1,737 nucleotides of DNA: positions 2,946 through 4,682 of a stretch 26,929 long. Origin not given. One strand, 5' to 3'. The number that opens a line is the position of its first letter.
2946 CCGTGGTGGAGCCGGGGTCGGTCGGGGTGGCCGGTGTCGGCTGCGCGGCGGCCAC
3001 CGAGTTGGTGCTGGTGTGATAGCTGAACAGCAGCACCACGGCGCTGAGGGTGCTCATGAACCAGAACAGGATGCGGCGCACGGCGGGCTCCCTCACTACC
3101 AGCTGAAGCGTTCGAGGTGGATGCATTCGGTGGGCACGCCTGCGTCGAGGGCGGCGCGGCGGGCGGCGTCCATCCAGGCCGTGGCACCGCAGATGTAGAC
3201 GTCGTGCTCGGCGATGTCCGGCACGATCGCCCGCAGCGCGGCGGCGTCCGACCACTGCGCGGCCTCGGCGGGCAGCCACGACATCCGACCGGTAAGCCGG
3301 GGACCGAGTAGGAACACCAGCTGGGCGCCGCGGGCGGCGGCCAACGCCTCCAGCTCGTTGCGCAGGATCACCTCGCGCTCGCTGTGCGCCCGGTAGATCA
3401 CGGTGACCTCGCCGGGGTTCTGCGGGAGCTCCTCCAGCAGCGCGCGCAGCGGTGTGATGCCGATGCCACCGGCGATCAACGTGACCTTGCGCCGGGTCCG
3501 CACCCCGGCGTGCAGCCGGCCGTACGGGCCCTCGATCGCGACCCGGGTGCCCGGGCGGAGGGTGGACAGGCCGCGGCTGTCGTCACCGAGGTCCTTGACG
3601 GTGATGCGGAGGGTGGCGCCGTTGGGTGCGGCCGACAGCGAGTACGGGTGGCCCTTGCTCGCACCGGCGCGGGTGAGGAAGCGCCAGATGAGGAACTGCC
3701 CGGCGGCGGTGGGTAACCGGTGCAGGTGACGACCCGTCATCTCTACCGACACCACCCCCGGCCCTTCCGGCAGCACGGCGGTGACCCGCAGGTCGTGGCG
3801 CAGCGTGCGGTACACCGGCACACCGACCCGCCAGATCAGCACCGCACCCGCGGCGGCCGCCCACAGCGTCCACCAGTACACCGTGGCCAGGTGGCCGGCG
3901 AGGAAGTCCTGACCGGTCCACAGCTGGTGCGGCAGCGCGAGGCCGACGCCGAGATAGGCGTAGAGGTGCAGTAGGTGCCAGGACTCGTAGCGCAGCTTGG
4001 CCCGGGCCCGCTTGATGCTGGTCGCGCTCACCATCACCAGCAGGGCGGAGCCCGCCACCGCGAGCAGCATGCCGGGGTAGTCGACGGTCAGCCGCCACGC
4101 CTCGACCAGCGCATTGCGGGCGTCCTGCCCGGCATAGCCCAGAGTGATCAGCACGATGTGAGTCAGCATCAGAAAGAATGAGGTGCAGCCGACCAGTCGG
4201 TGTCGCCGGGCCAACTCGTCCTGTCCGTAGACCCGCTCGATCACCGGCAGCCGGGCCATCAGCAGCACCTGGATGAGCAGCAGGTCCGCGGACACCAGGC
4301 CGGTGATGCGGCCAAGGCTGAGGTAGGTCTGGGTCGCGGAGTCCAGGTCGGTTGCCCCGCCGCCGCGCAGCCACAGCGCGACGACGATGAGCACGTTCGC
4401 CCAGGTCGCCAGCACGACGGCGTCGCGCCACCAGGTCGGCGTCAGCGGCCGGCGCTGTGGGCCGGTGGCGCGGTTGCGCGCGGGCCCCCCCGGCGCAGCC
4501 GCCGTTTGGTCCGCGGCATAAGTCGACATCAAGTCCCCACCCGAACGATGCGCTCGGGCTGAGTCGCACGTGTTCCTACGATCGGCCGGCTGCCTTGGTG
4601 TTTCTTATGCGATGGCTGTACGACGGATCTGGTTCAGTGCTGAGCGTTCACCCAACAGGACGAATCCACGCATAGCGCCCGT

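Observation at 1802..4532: Translationally coupled FRE-like flavocytochrome / FMN-binding protein / ApbE operon (extracytoplasmic flavinylation and electron-transfer module) downstream of an AraC regulator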

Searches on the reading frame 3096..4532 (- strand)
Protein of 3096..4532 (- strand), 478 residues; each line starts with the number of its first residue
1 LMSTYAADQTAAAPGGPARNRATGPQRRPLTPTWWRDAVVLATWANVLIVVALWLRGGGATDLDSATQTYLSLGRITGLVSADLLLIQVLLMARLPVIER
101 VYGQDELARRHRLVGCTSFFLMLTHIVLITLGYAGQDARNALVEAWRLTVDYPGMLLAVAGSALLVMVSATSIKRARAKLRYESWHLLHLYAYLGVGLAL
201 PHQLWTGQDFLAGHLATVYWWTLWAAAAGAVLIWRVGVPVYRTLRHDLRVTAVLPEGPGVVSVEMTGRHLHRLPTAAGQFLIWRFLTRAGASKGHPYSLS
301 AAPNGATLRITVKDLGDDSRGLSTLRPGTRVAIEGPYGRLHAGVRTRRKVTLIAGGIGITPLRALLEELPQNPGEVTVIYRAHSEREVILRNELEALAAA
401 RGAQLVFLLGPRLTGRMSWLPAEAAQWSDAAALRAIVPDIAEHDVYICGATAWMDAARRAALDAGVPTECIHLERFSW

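Call 3: search_protein_families(library=pfam, proteins=[window:3096-4532:-], max_evalue=0.01)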
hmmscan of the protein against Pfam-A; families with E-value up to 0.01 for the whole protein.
window:3096-4532:- (478 aa): 3 families
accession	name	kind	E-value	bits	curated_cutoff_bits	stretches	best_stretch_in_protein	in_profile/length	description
PF01794.25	Ferric_reduct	-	4.4e-15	56.2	28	1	77-198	1-119/121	Ferric reductase like transmembrane component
PF00175.26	NAD_binding_1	-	9.2e-09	36.4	22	1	352-458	1-108/109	Oxidoreductase NAD-binding domain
PF08022.18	FAD_binding_8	-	0.0086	16.6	22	0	265-339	19-107/109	FAD-binding domain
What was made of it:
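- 3096..4529 (-): Gene for the NOX/ferric-reductase-type flavocytochrome (477 aa from ATG 4529; the ORF list starts it one codon earlier at TTG 4532). It has six TM helices, an FAD-binding beta-barrel and an NAD(P)H-binding Rossmann domain. Pfam PF01794 and PF00175 (call 3).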

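Call 4: search_protein_families(library=ncbifam, proteins=[window:3096-4532:-], max_evalue=0.01)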
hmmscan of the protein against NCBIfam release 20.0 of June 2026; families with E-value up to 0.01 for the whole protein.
window:3096-4532:- (478 aa): 22 families
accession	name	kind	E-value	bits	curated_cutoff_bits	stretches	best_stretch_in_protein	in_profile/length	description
NF009805.0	PRK13289.1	equivalog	1e-22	80.6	432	1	262-476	171-392/399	NO-inducible flavohemoprotein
NF007964.0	PRK10684.1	equivalog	3.6e-15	55.8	383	1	247-476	11-237/333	NADH oxidoreductase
NF040810.1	BenC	equivalog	4e-15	55.8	430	1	261-477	120-331/333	benzoate 1,2-dioxygenase electron transfer component BenC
NF000796.0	PRK00054.1-1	equivalog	5.3e-15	55.3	224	1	275-397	29-140/254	dihydroorotate dehydrogenase electron transfer subunit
NF058606.1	GlBtMonoRdsGbcB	equivalog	9e-15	54.4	500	1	297-476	64-247/362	glycine betaine monooxygenase reductase subunit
NF045803.1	MethMoxFADbindMmoC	equivalog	1.2e-12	47.3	500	1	276-476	141-340/343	aromatic/alkene monooxygenase hydroxylase FAD-binding subunit MmoC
TIGR02160.1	PA_CoA_Oxy5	hypoth_equivalog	2.1e-12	46.6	420.8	1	276-477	34-242/352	1,2-phenylacetyl-CoA epoxidase subunit PaaE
NF004862.0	PRK06222.1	subfamily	2.5e-08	33.7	220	1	276-399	29-150/281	sulfide/dihydroorotate dehydrogenase-like FAD/NAD-binding protein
NF006220.0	PRK08345.1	subfamily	7.8e-08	31.9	395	1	296-395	60-164/294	cytochrome-c3 hydrogenase subunit gamma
NF009414.0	PRK12778.1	equivalog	1.1e-07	30.5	1103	1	277-398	30-149/752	bifunctional dihydroorotate dehydrogenase B NAD binding subunit/NADPH-dependent glutamate synthase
NF000798.0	PRK00054.1-3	equivalog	4.3e-07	29.8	219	1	276-375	32-126/244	dihydroorotate dehydrogenase electron transfer subunit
TIGR01941.1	nqrF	equivalog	4.4e-07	29.1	295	1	319-400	243-326/405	NADH:ubiquinone reductase (Na(+)-transporting) subunit F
NF005963.0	PRK08051.1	equivalog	2.6e-06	26.9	230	1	276-460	32-213/233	NAD(P)H-flavin reductase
TIGR02911.1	sulfite_red_B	equivalog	5.4e-06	25.7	288.6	1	274-395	30-150/261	anaerobic sulfite reductase subunit AsrB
NF040830.1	sulfhyd_ShyC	equivalog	7e-06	25.4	600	1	294-394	54-157/288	NAD(P)-dependent hydrogenase/sulfhydrogenase 2 subunit gamma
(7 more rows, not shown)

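Call 14: find_related_loci(query=window:3096-4532:-, collection=genome_contigs, flank=6000)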
Query window:3096-4532:- (478 aa) in genome_contigs; peptide patterns used: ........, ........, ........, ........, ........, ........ (x = any residue, [..] = any of these).
201 stretches matched a pattern; 129 encode a relative of the query (tblastn E <= 1e-3); the best 80 are kept; 80 distinct loci.
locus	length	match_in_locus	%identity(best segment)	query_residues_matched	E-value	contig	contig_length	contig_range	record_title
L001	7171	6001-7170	84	10-401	0e+0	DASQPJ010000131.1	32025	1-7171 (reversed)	MAG TPA_asm: Sporichthyaceae bacterium isolate SMAG_U10827 k141_1310558, whole genome shotgun sequence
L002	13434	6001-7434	67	1-478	0e+0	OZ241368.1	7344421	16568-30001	MAG: Kineosporiaceae bacterium isolate f3d55d8a-6d83-4f39-bc74-0c9fe6c35211 genome assembly, chromosome: 1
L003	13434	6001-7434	65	1-478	0e+0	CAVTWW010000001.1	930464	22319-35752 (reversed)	MAG: uncultured Actinomycetota bacterium isolate MFD04651.bin.2.105 genome assembly, contig: contig_1732, whole genome s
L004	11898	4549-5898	69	29-478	0e+0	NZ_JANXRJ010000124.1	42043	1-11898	MAG: Lapillicoccus sp. isolate 336R_metabat_158_sub 336R_k141_425186, whole genome shotgun sequence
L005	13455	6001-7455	64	2-478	0e+0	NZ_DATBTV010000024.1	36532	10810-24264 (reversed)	MAG: Lapillicoccus sp. isolate SMAG_U4193 k141_531464, whole genome shotgun sequence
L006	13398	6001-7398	65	10-478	0e+0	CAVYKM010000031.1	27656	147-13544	MAG: uncultured Actinomycetota bacterium isolate MFD05674.bin.2.93 genome assembly, contig: contig_35199, whole genome s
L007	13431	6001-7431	66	1-478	0e+0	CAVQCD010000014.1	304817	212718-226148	MAG: uncultured Actinomycetota bacterium isolate MFD04716.bin.2.293 genome assembly, contig: contig_40504, whole genome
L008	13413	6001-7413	67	3-478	0e+0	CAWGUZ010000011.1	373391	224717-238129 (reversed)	MAG: uncultured Actinomycetota bacterium isolate MFD02581.bin.1.200 genome assembly, contig: contig_40347, whole genome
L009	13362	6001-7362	67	25-478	0e+0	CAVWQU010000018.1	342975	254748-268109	MAG: uncultured Actinomycetota bacterium isolate MFD09368.bin.3.343 genome assembly, contig: contig_23629, whole genome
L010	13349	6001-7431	67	1-478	0e+0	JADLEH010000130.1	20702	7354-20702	MAG: Propionibacteriaceae bacterium isolate SJ317 c_000000284592, whole genome shotgun sequence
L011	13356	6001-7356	67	25-478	0e+0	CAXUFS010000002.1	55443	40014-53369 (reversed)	MAG TPA_asm: uncultured Kineosporia sp. isolate public_SRR14722325_metawrap_bin.1 genome assembly, contig: public_SRR147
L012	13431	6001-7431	64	1-478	0e+0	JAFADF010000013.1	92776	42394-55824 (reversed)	MAG: Actinomycetes bacterium isolate OH_SBB_7 k127_628986, whole genome shotgun sequence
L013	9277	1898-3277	66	12-478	0e+0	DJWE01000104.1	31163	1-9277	MAG TPA_asm: Propionibacteriaceae bacterium UBA6238 UBA6238_contig_32696, whole genome shotgun sequence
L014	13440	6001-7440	66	4-478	0e+0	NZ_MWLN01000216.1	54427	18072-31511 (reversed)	Kineosporia sp. A_224 strain A 224 EDJALFJO_216, whole genome shotgun sequence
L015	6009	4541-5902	65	25-478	0e+0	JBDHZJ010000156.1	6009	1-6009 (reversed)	MAG: Propionicimonas sp. isolate AS-MESO-3CA.77 NODE_53956_length_6009_cov_5.757923, whole genome shotgun sequence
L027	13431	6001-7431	64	4-478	0e+0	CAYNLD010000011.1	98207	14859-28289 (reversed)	MAG TPA_asm: uncultured Propionibacteriaceae bacterium isolate binchicken_co26_127 genome assembly, contig: NODE_324_len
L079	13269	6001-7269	55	53-478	2e-132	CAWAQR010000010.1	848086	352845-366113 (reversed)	MAG: uncultured Actinomycetota bacterium isolate MFD02581.bin.2.60 genome assembly, contig: contig_74640, whole genome s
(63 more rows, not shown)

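Call 25: search_solved_structures(query=window:3096-4532:-, max_evalue=0.001, show_alignments=2)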
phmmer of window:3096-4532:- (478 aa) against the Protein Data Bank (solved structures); distinct sequences matched with E-value up to 0.001: 38.
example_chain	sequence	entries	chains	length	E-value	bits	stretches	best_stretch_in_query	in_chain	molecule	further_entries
8qt6_A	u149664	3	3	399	6.3e-12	48.2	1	148-389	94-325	FAD-binding FR-type domain-containing protein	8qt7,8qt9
8qta_A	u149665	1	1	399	7.1e-12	48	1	148-387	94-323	FAD-binding FR-type domain-containing protein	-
7rom_A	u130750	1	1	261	7.3e-12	48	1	308-466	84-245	NADH-cytochrome b5 reductase 1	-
8qq7_A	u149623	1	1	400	8e-12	47.8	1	148-387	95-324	FAD-binding FR-type domain-containing protein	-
1cqx_A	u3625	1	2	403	6.3e-11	44.9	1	290-476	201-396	FLAVOHEMOPROTEIN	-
4eh1_A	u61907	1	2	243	6.8e-11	44.8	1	295-476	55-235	Flavohemoprotein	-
3ozu_A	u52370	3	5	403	2.3e-10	43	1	290-476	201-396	Flavohemoprotein | Flavohemoglobin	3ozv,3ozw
8qq5_A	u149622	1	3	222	4.8e-10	42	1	275-390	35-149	Oxidoreductase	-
8qq1_C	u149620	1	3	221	5.1e-10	41.9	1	275-390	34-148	Oxidoreductase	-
1tvc_A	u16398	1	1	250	1.6e-07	33.7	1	286-476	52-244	METHANE MONOOXYGENASE COMPONENT C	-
2eix_A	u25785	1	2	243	1.6e-07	33.6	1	307-402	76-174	NADH-cytochrome b5 reductase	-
5yly_A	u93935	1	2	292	4.5e-07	32.2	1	288-401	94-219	Nitrate reductase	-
1ep1_B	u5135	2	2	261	1e-06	31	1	293-397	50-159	DIHYDROOROTATE DEHYDROGENASE B (PYRK SUBUNIT)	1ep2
1ep3_B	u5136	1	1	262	1e-06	31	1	293-397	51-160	DIHYDROOROTATE DEHYDROGENASE B (PYRK SUBUNIT)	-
1gvh_A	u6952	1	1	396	7.5e-06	28.1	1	277-476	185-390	FLAVOHEMOPROTEIN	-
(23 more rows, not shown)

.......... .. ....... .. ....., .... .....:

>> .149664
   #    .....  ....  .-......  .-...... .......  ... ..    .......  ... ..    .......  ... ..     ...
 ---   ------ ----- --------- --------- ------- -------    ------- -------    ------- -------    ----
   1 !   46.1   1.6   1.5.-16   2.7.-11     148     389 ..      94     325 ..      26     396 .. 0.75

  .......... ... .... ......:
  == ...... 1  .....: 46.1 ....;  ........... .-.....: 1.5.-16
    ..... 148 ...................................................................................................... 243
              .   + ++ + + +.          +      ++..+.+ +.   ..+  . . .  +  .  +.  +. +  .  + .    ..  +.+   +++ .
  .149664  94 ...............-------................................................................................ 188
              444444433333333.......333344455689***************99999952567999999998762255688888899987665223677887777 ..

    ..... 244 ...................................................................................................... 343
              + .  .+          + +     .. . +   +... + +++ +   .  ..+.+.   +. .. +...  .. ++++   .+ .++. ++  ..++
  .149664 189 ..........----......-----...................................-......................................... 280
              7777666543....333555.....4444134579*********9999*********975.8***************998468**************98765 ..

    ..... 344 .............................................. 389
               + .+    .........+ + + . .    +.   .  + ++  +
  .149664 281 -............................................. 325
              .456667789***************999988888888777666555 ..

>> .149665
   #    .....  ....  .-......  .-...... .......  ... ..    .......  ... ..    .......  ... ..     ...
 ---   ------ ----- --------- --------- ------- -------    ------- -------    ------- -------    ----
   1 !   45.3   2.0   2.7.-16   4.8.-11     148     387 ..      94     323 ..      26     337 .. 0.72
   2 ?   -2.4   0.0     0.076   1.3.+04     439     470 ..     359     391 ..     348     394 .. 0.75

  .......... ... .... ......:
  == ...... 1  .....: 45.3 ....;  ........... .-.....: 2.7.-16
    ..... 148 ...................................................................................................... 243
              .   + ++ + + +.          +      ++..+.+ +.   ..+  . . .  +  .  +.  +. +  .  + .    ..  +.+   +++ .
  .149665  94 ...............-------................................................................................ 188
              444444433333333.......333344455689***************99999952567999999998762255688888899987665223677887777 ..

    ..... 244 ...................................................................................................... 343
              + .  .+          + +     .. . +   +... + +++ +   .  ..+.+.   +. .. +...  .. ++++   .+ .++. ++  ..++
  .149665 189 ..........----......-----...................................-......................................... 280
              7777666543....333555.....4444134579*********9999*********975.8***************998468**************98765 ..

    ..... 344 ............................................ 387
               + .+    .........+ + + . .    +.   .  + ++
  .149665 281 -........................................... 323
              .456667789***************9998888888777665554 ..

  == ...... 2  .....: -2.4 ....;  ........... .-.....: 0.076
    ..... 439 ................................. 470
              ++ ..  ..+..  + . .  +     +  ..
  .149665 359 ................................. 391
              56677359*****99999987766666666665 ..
